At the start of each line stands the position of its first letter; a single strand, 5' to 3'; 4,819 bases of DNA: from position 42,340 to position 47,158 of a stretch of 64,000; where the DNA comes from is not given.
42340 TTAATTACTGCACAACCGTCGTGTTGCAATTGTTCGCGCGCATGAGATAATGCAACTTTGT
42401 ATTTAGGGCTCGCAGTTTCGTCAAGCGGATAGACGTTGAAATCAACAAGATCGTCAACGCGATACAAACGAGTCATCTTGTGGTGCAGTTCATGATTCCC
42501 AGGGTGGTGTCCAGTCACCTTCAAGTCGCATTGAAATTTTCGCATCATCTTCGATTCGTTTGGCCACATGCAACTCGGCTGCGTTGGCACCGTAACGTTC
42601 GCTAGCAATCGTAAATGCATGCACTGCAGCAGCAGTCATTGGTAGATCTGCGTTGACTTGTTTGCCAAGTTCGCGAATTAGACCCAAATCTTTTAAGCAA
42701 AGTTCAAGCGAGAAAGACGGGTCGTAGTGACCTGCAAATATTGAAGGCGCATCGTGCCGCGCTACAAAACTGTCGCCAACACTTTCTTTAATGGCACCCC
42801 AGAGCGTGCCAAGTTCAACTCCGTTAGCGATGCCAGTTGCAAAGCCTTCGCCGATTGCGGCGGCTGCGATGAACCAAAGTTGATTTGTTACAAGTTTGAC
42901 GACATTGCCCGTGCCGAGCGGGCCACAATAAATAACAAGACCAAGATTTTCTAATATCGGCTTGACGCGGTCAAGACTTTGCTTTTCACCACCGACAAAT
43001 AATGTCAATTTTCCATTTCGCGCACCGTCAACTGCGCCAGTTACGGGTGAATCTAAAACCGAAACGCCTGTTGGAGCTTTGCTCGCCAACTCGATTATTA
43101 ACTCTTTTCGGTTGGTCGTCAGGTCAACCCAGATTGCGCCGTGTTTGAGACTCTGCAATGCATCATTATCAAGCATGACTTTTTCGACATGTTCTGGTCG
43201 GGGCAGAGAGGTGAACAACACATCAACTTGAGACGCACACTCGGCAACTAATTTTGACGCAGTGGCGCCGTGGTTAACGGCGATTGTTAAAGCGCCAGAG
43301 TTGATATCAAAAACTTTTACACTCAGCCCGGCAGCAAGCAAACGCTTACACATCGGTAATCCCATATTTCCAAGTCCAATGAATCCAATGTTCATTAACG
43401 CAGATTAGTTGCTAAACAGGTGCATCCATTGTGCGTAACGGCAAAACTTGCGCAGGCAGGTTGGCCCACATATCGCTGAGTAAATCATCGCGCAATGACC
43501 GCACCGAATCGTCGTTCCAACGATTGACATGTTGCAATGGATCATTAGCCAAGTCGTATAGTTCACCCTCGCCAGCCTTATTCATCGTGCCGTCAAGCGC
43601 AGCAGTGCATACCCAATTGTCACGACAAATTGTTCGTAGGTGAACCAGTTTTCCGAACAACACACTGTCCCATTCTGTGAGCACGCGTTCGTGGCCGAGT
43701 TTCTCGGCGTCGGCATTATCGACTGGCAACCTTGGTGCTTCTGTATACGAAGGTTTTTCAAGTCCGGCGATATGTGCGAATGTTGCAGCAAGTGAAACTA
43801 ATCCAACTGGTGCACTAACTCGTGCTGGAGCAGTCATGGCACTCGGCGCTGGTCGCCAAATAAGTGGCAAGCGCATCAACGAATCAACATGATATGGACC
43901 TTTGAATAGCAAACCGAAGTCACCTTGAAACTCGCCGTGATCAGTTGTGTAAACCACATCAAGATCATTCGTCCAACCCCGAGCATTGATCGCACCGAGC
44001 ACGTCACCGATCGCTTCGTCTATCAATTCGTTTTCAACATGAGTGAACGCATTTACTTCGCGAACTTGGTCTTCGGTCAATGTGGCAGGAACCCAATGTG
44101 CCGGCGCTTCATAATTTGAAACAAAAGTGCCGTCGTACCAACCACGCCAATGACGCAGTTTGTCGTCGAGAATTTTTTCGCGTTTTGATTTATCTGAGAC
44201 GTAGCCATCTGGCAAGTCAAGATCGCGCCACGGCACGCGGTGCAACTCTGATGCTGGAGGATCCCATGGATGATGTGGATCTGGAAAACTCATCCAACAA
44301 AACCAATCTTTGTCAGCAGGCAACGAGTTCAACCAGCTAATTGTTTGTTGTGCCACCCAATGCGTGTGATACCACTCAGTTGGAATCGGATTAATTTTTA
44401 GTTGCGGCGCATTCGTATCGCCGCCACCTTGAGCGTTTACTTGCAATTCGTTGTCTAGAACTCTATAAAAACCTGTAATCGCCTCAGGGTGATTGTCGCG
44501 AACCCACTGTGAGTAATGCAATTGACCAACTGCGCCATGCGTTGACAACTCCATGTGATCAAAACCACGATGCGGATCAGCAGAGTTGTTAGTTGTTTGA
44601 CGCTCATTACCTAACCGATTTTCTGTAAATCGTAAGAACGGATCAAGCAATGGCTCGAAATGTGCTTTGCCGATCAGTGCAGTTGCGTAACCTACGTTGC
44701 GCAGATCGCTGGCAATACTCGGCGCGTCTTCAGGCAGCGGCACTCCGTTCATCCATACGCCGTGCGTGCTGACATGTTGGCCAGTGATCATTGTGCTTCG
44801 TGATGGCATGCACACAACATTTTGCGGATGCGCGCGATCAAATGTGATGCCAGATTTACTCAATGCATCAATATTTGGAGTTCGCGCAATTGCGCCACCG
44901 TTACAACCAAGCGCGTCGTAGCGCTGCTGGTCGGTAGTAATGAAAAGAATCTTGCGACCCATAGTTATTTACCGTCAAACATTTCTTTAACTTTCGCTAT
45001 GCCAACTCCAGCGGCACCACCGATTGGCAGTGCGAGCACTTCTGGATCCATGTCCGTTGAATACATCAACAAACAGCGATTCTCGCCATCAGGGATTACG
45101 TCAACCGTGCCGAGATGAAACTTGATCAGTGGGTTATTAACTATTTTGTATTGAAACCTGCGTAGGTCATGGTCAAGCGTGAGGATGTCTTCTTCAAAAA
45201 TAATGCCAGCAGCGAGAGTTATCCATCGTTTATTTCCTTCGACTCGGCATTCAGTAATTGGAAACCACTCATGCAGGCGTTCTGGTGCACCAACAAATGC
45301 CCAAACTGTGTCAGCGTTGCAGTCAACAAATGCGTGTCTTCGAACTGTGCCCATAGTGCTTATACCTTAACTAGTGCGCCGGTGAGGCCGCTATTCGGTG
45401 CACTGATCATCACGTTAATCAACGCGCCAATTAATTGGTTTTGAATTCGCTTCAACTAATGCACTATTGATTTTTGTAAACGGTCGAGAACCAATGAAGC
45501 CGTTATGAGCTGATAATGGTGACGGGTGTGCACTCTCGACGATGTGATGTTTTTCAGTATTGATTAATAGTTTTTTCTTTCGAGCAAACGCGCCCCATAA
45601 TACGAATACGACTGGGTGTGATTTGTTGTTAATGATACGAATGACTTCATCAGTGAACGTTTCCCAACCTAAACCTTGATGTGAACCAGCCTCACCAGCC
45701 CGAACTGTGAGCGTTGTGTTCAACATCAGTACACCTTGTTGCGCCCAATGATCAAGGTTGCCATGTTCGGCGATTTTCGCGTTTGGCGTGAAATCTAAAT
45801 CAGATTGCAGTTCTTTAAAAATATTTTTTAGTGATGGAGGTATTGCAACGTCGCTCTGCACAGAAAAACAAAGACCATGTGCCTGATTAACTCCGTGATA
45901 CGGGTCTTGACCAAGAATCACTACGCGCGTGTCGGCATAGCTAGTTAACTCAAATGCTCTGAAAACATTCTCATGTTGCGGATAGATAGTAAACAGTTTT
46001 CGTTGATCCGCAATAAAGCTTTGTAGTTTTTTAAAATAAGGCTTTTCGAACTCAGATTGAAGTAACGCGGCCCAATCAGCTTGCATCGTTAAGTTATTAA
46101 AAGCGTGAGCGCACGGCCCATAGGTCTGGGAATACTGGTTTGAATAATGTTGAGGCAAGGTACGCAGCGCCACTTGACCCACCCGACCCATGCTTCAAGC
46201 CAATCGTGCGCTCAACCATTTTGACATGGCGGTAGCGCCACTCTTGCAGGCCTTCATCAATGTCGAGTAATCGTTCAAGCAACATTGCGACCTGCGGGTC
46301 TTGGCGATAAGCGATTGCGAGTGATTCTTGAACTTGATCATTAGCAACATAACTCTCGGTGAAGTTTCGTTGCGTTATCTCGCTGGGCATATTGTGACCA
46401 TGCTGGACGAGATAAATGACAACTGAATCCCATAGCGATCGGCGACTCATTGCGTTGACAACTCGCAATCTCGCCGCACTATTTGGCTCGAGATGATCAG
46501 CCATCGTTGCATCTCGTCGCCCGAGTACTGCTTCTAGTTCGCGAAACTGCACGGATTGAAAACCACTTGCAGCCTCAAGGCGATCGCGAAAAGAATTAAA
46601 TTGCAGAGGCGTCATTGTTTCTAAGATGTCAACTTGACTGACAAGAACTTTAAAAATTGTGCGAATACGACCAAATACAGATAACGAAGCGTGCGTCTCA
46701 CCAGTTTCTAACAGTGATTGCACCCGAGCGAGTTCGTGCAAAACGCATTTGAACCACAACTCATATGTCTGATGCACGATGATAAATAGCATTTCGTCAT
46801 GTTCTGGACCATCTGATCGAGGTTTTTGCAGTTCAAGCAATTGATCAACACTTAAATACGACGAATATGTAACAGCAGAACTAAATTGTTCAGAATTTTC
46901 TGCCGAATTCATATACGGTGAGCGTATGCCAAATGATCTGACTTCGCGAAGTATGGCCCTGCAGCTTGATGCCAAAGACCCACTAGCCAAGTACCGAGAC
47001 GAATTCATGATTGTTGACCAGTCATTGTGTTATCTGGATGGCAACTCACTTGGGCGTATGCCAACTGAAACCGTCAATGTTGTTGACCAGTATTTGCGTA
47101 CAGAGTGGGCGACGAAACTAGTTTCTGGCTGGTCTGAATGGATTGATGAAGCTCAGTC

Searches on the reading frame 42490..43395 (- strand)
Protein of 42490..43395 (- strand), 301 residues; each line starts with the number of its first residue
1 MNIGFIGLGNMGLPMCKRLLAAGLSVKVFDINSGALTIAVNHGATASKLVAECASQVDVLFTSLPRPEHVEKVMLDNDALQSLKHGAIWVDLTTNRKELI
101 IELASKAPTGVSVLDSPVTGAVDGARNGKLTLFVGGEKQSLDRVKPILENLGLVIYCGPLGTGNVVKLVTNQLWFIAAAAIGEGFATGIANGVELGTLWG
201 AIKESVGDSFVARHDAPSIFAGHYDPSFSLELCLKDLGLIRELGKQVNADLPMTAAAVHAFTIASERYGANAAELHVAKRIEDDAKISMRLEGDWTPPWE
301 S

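Call 32: search_protein_families(library=pfam, proteins=[window:42490-43395:-], max_evalue=0.00001)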
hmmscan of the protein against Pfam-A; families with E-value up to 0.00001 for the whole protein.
window:42490-43395:- (301 aa): 4 families
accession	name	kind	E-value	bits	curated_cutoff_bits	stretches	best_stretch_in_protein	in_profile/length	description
PF03446.21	NAD_binding_2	-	8.1e-39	133.7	21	1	2-156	1-157/161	NAD binding domain of 6-phosphogluconate dehydrogenase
PF14833.11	NAD_binding_11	-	1.2e-22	80.8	30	1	161-274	1-115/122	NAD-binding of NADP-dependent 3-hydroxyisobutyrate dehydrogenase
PF03807.23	F420_oxidored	-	3.4e-06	28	21.6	1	3-92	2-91/94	NADP oxidoreductase coenzyme F420-dependent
PF02826.25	2-Hacid_dh_C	-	8e-06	25.8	25.1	0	2-91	38-125/178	D-isomer specific 2-hydroxyacid dehydrogenase, NAD binding domain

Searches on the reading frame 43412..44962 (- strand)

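Call 32: search_protein_families(library=pfam, proteins=[window:43412-44962:-], max_evalue=0.00001)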
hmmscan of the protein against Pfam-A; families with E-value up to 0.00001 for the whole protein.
window:43412-44962:- (516 aa): 2 families
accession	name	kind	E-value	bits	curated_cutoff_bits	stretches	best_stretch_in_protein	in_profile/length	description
PF00884.28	Sulfatase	-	2e-28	100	25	1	5-400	3-300/301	Sulfatase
PF01663.27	Phosphodiest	-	1.7e-07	31.6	23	0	7-78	3-71/342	Type I phosphodiesterase / nucleotide pyrophosphatase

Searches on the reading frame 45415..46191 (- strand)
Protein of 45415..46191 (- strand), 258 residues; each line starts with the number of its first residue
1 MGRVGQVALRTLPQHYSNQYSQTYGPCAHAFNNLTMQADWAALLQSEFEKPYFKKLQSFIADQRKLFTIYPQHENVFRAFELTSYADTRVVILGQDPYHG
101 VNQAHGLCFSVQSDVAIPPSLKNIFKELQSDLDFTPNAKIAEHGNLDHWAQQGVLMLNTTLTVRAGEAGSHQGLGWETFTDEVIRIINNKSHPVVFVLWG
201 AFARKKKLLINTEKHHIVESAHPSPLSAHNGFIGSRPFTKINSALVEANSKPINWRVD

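Call 32: search_protein_families(library=pfam, proteins=[window:45415-46191:-], max_evalue=0.00001)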
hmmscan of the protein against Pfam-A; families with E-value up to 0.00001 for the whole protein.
window:45415-46191:- (258 aa): 1 family
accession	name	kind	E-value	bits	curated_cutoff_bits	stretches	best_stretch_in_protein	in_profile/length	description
PF03167.25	UDG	-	3.2e-16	60.1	24.3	1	87-245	7-140/141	Uracil DNA glycosylase superfamily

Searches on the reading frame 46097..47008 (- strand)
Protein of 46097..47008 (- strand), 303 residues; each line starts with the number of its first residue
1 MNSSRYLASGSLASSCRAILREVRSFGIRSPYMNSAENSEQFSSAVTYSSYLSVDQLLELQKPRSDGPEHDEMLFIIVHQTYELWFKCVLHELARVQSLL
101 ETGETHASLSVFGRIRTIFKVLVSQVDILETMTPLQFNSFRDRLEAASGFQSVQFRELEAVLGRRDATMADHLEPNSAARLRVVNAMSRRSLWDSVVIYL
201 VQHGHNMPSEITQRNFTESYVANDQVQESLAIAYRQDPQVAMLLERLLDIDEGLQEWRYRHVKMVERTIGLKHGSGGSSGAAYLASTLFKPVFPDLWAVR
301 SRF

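Call 32: search_protein_families(library=pfam, proteins=[window:46097-47008:-], max_evalue=0.00001)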
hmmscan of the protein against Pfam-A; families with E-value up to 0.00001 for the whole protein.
window:46097-47008:- (303 aa): 1 family
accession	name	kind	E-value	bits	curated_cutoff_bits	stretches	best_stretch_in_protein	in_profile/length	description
PF03301.18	Trp_dioxygenase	-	3.4e-64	217.8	34.9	2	39-168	7-145/346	Tryptophan 2,3-dioxygenase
